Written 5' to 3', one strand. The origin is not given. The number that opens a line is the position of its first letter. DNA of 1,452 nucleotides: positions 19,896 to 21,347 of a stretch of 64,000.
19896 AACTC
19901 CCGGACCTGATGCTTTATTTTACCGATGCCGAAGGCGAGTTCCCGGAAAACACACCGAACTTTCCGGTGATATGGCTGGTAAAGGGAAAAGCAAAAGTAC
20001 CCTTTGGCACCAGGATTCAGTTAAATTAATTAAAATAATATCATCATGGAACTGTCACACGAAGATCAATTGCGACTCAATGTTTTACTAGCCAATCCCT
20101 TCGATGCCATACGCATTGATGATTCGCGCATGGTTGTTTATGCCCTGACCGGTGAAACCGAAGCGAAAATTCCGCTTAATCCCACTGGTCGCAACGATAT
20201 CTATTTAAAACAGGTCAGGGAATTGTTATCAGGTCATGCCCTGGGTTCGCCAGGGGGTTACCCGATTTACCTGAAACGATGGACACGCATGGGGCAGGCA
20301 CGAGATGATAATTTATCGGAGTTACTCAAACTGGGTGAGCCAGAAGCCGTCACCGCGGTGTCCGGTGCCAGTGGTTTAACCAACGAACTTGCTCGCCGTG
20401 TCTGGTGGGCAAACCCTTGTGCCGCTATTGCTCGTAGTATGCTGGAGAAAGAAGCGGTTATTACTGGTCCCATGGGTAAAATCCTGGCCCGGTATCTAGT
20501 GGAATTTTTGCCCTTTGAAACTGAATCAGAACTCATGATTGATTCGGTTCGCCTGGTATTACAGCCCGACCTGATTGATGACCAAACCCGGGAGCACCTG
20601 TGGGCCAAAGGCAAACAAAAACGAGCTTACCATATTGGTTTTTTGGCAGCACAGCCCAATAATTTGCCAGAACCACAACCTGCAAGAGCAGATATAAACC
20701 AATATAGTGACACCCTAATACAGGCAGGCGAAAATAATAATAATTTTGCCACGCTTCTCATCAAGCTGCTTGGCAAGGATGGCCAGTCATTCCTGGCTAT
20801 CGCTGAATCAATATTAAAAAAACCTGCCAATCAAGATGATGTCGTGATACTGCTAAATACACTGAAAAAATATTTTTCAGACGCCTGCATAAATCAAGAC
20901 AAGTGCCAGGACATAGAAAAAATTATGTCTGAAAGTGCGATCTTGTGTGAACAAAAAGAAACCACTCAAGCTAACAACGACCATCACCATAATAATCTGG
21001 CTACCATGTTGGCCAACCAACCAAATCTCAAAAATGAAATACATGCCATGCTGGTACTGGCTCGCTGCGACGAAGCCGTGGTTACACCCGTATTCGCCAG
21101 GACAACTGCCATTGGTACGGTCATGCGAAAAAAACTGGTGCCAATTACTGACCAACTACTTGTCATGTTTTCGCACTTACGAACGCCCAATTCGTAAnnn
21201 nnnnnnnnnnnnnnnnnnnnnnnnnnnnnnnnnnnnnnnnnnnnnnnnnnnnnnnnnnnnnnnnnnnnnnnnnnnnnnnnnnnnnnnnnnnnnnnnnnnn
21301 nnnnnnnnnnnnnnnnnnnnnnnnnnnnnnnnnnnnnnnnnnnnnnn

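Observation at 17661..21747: Four-gene MoxR AAA / VWA-HExxH cluster with two unassigned partner proteins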

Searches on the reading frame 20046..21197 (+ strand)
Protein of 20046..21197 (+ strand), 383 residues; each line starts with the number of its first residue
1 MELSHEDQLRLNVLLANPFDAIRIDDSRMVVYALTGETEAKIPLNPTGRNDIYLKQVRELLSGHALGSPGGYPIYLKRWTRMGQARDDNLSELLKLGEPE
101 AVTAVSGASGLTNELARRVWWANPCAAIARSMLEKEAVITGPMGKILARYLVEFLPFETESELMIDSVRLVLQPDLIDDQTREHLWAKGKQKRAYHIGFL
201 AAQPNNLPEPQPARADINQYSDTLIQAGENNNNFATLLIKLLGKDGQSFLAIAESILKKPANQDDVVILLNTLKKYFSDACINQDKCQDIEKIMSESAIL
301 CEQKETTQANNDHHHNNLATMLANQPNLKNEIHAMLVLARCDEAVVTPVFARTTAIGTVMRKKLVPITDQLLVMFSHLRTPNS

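Call 3: search_protein_families(library=pfam, proteins=[window:20046-21194:+], max_evalue=1)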
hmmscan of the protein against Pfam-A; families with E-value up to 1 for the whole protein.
window:20046-21194:+ (383 aa): 1 family
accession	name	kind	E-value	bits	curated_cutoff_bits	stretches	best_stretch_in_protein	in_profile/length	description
PF07366.18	SnoaL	-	0.19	12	28.4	1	277-337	6-66/126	SnoaL-like polyketide cyclase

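Call 4: search_protein_families(library=ncbifam, proteins=[window:20046-21194:+], max_evalue=1)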
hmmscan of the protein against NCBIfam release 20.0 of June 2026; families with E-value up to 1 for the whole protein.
window:20046-21194:+ (383 aa): 0 families

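Call 5: find_homologous_proteins(query=window:20046-21194:+, max_evalue=0.001)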
Query window:20046-21194:+ (383 aa): 4446 proteins with E <= 0.001 among 8000 candidates; the best 120 are listed.
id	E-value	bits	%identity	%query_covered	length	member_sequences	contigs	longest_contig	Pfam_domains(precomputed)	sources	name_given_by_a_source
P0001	6.4e-248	840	97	100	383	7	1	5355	-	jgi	-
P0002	7.6e-232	787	92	100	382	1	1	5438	-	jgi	-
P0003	7.2e-213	725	84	100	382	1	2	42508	-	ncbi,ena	-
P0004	2.7e-209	713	85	100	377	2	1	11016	-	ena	-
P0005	5.9e-179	613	76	99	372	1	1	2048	-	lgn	-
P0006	1.5e-176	605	74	100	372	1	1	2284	-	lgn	-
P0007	5.6e-175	600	74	99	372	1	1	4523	-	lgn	-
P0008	6.8e-173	593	73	99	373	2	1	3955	-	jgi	jgi:hypothetical protein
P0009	6.9e-163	560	72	96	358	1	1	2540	-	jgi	-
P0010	2.9e-161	555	70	100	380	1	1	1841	-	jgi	jgi:hypothetical protein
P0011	3.8e-160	551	85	75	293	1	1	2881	-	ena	-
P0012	2.6e-141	489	61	99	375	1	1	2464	-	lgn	-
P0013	1.3e-133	464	58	99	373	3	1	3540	-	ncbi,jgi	-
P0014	4.7e-133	462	57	100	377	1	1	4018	-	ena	-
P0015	4.3e-132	459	58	99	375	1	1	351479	-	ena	-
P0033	1.2e-120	421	56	96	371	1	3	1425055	-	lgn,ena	-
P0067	9.3e-115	402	51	99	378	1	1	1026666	-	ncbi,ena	-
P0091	1.5e-113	398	52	99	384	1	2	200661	-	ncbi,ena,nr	ncbi:MAG: sulfur reduction protein DsrS [Sulfuriflexus sp.]|nr:sulfur reduction protein DsrS [Sulfur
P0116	6.8e-113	396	50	100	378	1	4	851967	-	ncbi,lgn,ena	-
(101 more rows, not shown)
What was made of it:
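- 20046..21197 (+): Gene 3: DsrS homologue, 383 aa. Predicted all-alpha helical-repeat protein with a small N-terminal three-stranded sheet. No conserved cysteine. Homologues are named DsrS (call 5).
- On DsrS: NCBI-named DsrS relatives are 52-54% identical (call 5).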

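Call 6: find_encoding_contigs(protein=window:20046-21197:+, flank=10000, max_places=4)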
Protein window:20046-21197:+ (383 aa): no gene with exactly this product is on record in the collection.
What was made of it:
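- Tried and rejected: The window's exact gene 3 protein is not on record (call 6).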

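Call 7: find_encoding_contigs(protein=P0003, flank=10000, max_places=4)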
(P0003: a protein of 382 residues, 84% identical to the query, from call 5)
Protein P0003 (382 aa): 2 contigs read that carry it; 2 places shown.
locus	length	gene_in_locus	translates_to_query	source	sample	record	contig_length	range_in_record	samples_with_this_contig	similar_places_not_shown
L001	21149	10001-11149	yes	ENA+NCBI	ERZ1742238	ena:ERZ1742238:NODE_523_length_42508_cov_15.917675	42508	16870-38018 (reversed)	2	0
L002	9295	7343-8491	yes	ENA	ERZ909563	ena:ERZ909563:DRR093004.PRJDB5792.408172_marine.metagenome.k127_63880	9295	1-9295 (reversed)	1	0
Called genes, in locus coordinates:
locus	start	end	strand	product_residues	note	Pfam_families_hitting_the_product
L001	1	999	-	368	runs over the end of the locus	-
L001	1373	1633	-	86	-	PF00542:Ribosomal_L12 (weak)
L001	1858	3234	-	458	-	PF00497:SBP_bac_3, PF01464:SLT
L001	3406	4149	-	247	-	PF00990:GGDEF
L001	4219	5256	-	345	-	PF24827:AstE_AspA_cat (weak)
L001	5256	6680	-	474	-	PF04107:GCS2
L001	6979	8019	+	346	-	PF00004:AAA, PF07728:AAA_5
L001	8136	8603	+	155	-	PF13366:PDDEXK_3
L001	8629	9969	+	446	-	PF13203:DUF2201_N, PF09967:DUF2201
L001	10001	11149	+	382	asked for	-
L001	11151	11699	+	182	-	-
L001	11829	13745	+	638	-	PF02518:HATPase_c (weak), PF13589:HATPase_c_3, PF00183:HSP90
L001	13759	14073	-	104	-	-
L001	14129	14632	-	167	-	PF04982:TM_HPP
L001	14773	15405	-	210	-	PF01464:SLT, PF27553:SLT_superhelical (weak)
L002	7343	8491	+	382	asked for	-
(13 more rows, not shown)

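Call 8: find_encoding_contigs(protein=P0033, flank=10000, max_places=2)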
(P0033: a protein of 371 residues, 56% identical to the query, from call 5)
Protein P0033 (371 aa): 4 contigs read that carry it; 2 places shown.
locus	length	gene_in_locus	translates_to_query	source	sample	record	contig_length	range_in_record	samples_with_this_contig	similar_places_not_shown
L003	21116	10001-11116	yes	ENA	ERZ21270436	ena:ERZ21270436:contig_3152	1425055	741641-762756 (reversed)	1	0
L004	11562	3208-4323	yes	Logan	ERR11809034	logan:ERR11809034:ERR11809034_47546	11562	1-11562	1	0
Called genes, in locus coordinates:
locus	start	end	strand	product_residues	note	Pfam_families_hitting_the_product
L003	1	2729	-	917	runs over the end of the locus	PF10101:DUF2339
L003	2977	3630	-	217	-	PF02798:GST_N (weak), PF13409:GST_N_2, PF13417:GST_N_3 (weak), PF13410:GST_C_2 (weak)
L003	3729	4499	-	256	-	PF00561:Abhydrolase_1 (weak), PF12146:Hydrolase_4 (faint), PF12697:Abhydrolase_6 (faint)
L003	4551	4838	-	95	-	-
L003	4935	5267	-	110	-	PF13642:DUF4144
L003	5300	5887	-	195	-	PF00912:Transgly (weak)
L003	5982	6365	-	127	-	-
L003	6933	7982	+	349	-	PF00004:AAA (weak), PF07728:AAA_5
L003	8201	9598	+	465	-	PF13203:DUF2201_N, PF09967:DUF2201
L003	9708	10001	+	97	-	-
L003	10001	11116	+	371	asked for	-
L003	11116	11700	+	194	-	-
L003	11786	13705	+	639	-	-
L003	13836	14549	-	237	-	PF25231:DUF7847 (weak), PF06161:DUF975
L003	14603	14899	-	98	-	-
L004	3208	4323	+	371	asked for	-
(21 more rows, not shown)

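Call 9: find_encoding_contigs(protein=P0091, flank=10000, max_places=2)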
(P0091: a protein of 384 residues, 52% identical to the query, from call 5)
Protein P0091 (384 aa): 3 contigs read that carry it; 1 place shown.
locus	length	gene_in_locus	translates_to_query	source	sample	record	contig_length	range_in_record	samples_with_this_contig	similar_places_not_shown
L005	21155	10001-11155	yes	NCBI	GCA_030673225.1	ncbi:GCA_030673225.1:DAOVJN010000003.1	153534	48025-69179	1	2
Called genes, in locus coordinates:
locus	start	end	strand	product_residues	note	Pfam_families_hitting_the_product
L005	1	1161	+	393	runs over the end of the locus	PF00266:Aminotran_5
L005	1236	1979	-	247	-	PF00753:Lactamase_B, PF19583:ODP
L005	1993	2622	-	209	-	-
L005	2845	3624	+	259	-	PF05170:AsmA (weak), PF05359:DUF748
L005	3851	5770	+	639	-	PF02518:HATPase_c (weak), PF13589:HATPase_c_3, PF00183:HSP90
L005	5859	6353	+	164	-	-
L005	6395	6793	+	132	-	PF01479:S4, PF28601:HSP15_C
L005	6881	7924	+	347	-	PF00004:AAA, PF07728:AAA_5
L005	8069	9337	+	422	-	PF13203:DUF2201_N, PF09967:DUF2201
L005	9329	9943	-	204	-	PF00596:Aldolase_II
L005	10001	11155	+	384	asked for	-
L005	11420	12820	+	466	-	PF04073:tRNA_edit, PF08668:HDOD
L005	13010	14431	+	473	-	PF12895:ANAPC3 (faint), PF13181:TPR_8 (faint), PF13371:TPR_9 (faint), PF00515:TPR_1 (faint), PF07719:TPR_2 (faint), PF13424:TPR_12 (faint), PF13428:TPR_14 (faint), PF13414:TPR_11 (weak), +3 more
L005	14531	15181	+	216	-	PF00406:ADK, PF13207:AAA_17, PF05191:ADK_lid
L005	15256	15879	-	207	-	PF05433:Rick_17kDa_Anti, PF16998:17kDa_Anti_2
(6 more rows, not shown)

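Call 10: find_encoding_contigs(protein=P0116, flank=10000, max_places=2)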
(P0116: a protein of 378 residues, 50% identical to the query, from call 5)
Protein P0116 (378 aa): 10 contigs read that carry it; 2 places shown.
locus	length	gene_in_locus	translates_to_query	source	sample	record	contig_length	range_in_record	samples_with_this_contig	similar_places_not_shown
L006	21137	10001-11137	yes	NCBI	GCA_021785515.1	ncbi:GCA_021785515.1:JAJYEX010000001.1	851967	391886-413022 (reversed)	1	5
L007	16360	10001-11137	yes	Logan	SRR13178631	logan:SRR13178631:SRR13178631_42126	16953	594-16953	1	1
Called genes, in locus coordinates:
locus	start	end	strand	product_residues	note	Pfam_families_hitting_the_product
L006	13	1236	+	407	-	PF00364:Biotin_lipoyl, PF02817:E3_binding, PF00198:2-oxoacid_dh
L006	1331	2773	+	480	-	PF00890:FAD_binding_2 (weak), PF01134:GIDA (weak), PF01262:AlaDh_PNT_C (faint), PF01494:FAD_binding_3 (faint), PF07992:Pyr_redox_2, PF12831:FAD_oxidored (weak), PF00070:Pyr_redox, PF02852:Pyr_redox_dim, +3 more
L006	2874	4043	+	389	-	PF08442:ATP-grasp_2, PF13549:ATP-grasp_5, PF24948:Citrate_synth_N, PF00549:Ligase_CoA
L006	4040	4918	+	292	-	PF02629:CoA_binding, PF13380:CoA_binding_2 (weak), PF13607:Succ_CoA_lig, PF00549:Ligase_CoA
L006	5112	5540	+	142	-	PF07238:PilZ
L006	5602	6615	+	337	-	PF08240:ADH_N, PF00107:ADH_zinc_N, PF13602:ADH_zinc_N_2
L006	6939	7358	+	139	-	PF07238:PilZ (weak)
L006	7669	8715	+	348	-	PF00004:AAA (weak), PF07728:AAA_5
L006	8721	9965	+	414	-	PF13203:DUF2201_N, PF09967:DUF2201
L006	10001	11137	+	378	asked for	-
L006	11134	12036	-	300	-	PF01370:Epimerase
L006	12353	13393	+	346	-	PF01988:VIT1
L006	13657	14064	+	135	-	PF01894:YjbQ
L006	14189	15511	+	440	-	PF25371:DUF7884 (faint), PF02353:CMAS, PF13489:Methyltransf_23 (weak), PF13847:Methyltransf_31 (faint), PF08241:Methyltransf_11, PF08242:Methyltransf_12, PF13649:Methyltransf_25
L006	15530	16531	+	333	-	PF01266:DAO (weak), PF01494:FAD_binding_3 (weak), PF13450:NAD_binding_8 (weak)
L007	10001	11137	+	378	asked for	-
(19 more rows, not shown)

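Call 22: find_related_loci(query=A1, collection=genome_contigs, flank=10000)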
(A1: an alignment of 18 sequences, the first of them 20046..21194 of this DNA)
Query A1 (383 aa) in genome_contigs; peptide patterns used: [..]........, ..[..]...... (x = any residue, [..] = any of these).
599 stretches matched a pattern (row limit reached: there are more); 545 encode a relative of the query (tblastn E <= 1e-3); the best 80 are kept; 80 distinct loci.
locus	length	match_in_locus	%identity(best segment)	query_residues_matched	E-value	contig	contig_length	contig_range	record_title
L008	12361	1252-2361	61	1-378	4e-151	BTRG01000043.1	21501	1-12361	MAG: Gammaproteobacteria bacterium BMS9Abin36 DNA, NODE_654_length_21501, whole genome shotgun sequence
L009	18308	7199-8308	54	1-379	4e-130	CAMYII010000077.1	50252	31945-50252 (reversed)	MAG: Acidiferrobacterales bacterium isolate ES_Gamma_002 genome assembly, contig: scaffold_477, whole genome shotgun seq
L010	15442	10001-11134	53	1-383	1e-126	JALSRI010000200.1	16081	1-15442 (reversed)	MAG: Thiohalobacter sp. isolate 356-308_metabat1_scaf2bin.060 356-308_scaffold_578_c2, whole genome shotgun sequence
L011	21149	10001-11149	52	1-382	2e-125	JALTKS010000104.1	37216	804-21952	MAG: Gammaproteobacteria bacterium isolate S139_maxbin2_scaf2bin.221 S139_NODE_633_length_37216_cov_126.125644, whole ge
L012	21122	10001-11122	51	1-379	2e-125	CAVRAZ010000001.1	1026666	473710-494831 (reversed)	MAG: uncultured Gammaproteobacteria bacterium isolate MFD04944.bin.2.29 genome assembly, contig: contig_18020, whole gen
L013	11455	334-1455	53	1-379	4e-125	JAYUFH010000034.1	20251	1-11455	MAG: Pseudomonadota bacterium isolate GFS_7679 GFS_7679_33, whole genome shotgun sequence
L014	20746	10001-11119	52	2-379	5e-123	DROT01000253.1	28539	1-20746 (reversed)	MAG TPA_asm: Gammaproteobacteria bacterium isolate HyVt-541 HyVt-541_k145_927867, whole genome shotgun sequence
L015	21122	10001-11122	51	1-379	4e-123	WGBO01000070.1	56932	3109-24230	MAG: Gammaproteobacteria bacterium isolate S144_26 k151_86727, whole genome shotgun sequence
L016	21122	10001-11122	51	1-379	8e-122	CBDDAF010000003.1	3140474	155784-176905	MAG: Gammaproteobacteria bacterium isolate 2d973ff8-7951-42ef-854c-d078a0e890bc genome assembly, contig: contig_3, whole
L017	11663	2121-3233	52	1-382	1e-121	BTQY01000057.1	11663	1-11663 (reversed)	MAG: Gammaproteobacteria bacterium BMS9Abin26 DNA, NODE_1880_length_11663, whole genome shotgun sequence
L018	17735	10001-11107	51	3-383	2e-121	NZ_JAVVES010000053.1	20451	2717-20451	MAG: Sulfuriflexus sp. isolate TamC13-27 NODE_53_length_20451_cov_6.077157, whole genome shotgun sequence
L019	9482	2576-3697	53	1-379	3e-121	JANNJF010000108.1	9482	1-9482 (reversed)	MAG: Gammaproteobacteria bacterium isolate SOY_40_concoct_339_sub SOY_40_k141_16392, whole genome shotgun sequence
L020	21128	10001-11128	51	1-380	2e-121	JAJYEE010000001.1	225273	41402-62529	MAG: Proteobacteria bacterium isolate DBS1-1.bin143 NODE_41_length_225273_cov_22.868148, whole genome shotgun sequence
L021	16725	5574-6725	50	1-383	9e-121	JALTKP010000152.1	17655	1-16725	MAG: Gammaproteobacteria bacterium isolate S139_maxbin2_scaf2bin.214_VB S139_NODE_2608_length_17655_cov_7.021280, whole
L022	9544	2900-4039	52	1-383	2e-120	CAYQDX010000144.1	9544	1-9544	MAG TPA_asm: uncultured Ectothiorhodospiraceae bacterium isolate SRP214966_co3_379 genome assembly, contig: NODE_12219_l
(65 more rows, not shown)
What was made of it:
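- On DsrS: Relatives are from sulfur-oxidiser lineages (call 22).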

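Call 26: search_solved_structures(query=A1, max_evalue=10)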
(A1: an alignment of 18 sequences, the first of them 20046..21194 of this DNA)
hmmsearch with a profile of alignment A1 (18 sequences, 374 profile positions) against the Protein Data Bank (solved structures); distinct sequences matched with E-value up to 10: 2.
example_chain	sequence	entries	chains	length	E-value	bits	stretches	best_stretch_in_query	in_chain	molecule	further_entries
6mze_E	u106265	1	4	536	0.55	12.5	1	205-283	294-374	Protein Stu2p/Alp14p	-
2dnx_A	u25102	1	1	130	0.69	12.2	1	200-275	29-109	Syntaxin-12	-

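Call 28: find_encoding_contigs(protein=P0067, flank=10000, max_places=1)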
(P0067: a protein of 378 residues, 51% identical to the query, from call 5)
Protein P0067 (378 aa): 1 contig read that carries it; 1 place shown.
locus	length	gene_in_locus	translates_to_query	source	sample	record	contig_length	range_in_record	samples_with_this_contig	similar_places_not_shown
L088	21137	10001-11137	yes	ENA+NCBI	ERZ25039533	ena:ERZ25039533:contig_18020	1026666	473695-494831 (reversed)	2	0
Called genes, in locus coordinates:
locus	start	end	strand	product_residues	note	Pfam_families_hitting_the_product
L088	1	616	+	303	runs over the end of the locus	PF02668:TauD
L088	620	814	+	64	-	-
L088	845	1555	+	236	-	PF09559:Cas6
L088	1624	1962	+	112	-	PF04358:DsrC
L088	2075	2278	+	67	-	-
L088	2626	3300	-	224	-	PF13640:2OG-FeII_Oxy_3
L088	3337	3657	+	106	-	-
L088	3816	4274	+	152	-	PF07238:PilZ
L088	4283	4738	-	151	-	PF00583:Acetyltransf_1, PF13673:Acetyltransf_10, PF13508:Acetyltransf_7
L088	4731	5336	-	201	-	PF13640:2OG-FeII_Oxy_3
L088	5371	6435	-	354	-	PF21739:DUF6866_N, PF21740:DUF6866_C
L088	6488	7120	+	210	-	-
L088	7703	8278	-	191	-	-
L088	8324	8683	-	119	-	-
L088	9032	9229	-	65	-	-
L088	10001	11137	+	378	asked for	-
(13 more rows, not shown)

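Call 34: predict_structure(alignment_id=A1)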
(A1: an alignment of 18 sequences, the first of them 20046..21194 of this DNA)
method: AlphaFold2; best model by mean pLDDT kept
length: 383 residues; sequences in the alignment: 18
mean_pLDDT: 86.8   pTM: 0.83
mean pLDDT of the five models: 86.8, 86.8, 86.7, 86.1, 85.0
residues with pLDDT >= 90: 200; 70-90: 142; 50-70: 35; < 50: 6
segments of 3 or more residues with pLDDT < 50: 306-309
pLDDT, mean of each block of 10 residues (from residue 1): 83 87 91 91 87 86 68 62 62 85 87 94 95 94 97 94 96 95 94 94 93 90 88 92 94 92 90 93 83 91 60 79 89 94 89 73 88 90 43
secondary structure, 60 per line:
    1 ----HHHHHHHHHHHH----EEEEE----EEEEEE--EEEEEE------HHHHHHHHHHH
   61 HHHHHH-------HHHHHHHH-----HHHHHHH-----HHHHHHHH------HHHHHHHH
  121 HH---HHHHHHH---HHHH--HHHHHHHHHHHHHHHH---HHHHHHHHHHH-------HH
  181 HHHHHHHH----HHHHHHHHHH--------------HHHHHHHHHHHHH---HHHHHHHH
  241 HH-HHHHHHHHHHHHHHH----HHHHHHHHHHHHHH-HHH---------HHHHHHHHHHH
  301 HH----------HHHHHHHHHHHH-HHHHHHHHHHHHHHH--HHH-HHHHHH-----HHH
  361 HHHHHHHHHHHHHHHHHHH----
elements in order: H5-16 E21-25 E30-35 E38-43 H50-66 H74-81 H87-93 H99-106 H113-122 H126-132 H136-139 H142-157 H161-171 H179-188 H193-202 H217-229 H233-242 H244-258 H263-276 H290-302 H313-324 H326-340 H347-352 H358-379
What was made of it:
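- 20046..21197 (+): AlphaFold2 gives pLDDT 86.8 and pTM 0.83 (call 34).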

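Call 38: fold_search(model_id=the predicted structure, library=pdb)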
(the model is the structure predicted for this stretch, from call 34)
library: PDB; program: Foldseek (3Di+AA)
matches with E <= 10: 346; with E <= 0.001: 0
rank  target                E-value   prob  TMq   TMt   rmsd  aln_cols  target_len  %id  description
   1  5h7c_C                4.4e-02  0.41  0.15  0.14  21.2       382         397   10  Crystal structure of a repeat protein with two Protein A-DHR14 repeat modules (released 2017-06-28)
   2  7ula_B                1.3e-01  0.69  0.27  0.31  15.0       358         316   14  Structure of the Pseudomonas putida AlgKX modification and secretion complex (released 2022-12-14)
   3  3c2h_A                1.6e-01  0.23  0.17  0.12  19.0       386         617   13  Crystal Structure of SYS-1 at 2.6A resolution (released 2008-05-20)
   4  5h7c_A                1.8e-01  0.20  0.15  0.14  21.4       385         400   13  Crystal structure of a repeat protein with two Protein A-DHR14 repeat modules (released 2017-06-28)
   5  8ga7                  2.1e-01  0.35  0.19  0.16  20.8       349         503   15  Geometrically programmable nanomaterial construction using regularized protein building blocks (released 2024-03-13)
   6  3c2h_B                2.7e-01  0.23  0.20  0.14  20.1       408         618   12  Crystal Structure of SYS-1 at 2.6A resolution (released 2008-05-20)
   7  5k7v_A                5.4e-01  0.28  0.19  0.24  16.8       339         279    7  Computational Design of Self-Assembling Cyclic Protein Homooligomers (released 2017-04-12)
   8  6mze_L                6.1e-01  0.07  0.13  0.11  25.5       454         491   12  Structural Basis of Tubulin Recruitment and Assembly by Microtubule Polymerases with Tumor Overexpressed Gene (TOG) Do (released 2018-11-28)
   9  3c2g_A                6.7e-01  0.12  0.17  0.12  19.3       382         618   13  Crystal complex of SYS-1/POP-1 at 2.5A resolution (released 2008-05-20)
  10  6mzf_Z                8.0e-01  0.06  0.12  0.10  25.1       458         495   13  Structural Basis of Tubulin Recruitment and Assembly by Microtubule Polymerases with Tumor Overexpressed Gene (TOG) Do (released 2018-11-28)
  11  7vop_Z                8.3e-01  0.14  0.18  0.11  18.9       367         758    8  Cryo-EM structure of Xenopus laevis nuclear pore complex cytoplasmic ring subunit (released 2022-02-02)
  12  4qhp                  9.1e-01  0.13  0.20  0.11  19.3       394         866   14  Crystal structure of Aminopeptidase N in complex with the phosphinic dipeptide analogue LL-(R,S)-hPheP[CH2]Phe(4-CH2NH2) (released 2014-09-24)
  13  7sqc_N1               9.1e-01  0.08  0.17  0.15  19.7       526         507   11  Ciliary C1 central pair apparatus isolated from Chlamydomonas reinhardtii (released 2022-04-13)
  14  8d9w_E                9.5e-01  0.25  0.25  0.31  14.6       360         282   10  beta-Arf1 homodimeric interface within AP-1, Arf1, Nef, MHC-I lattice on narrow tubes (released 2023-07-05)
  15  9mg8_B                9.5e-01  0.09  0.15  0.16  22.7       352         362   12  Crystal Structure of b-iTHR-110 (released 2025-12-17)
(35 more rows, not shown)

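Call 67: search_protein_families(library=padloc, proteins=[window:20046-21194:+], max_evalue=0.01)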
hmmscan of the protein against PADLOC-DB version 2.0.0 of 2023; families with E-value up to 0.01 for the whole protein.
window:20046-21194:+ (383 aa): 0 families

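Call 68: search_protein_families(library=phrogs, proteins=[window:20046-21194:+], max_evalue=0.001)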
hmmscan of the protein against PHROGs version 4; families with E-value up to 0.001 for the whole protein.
window:20046-21194:+ (383 aa): 0 families
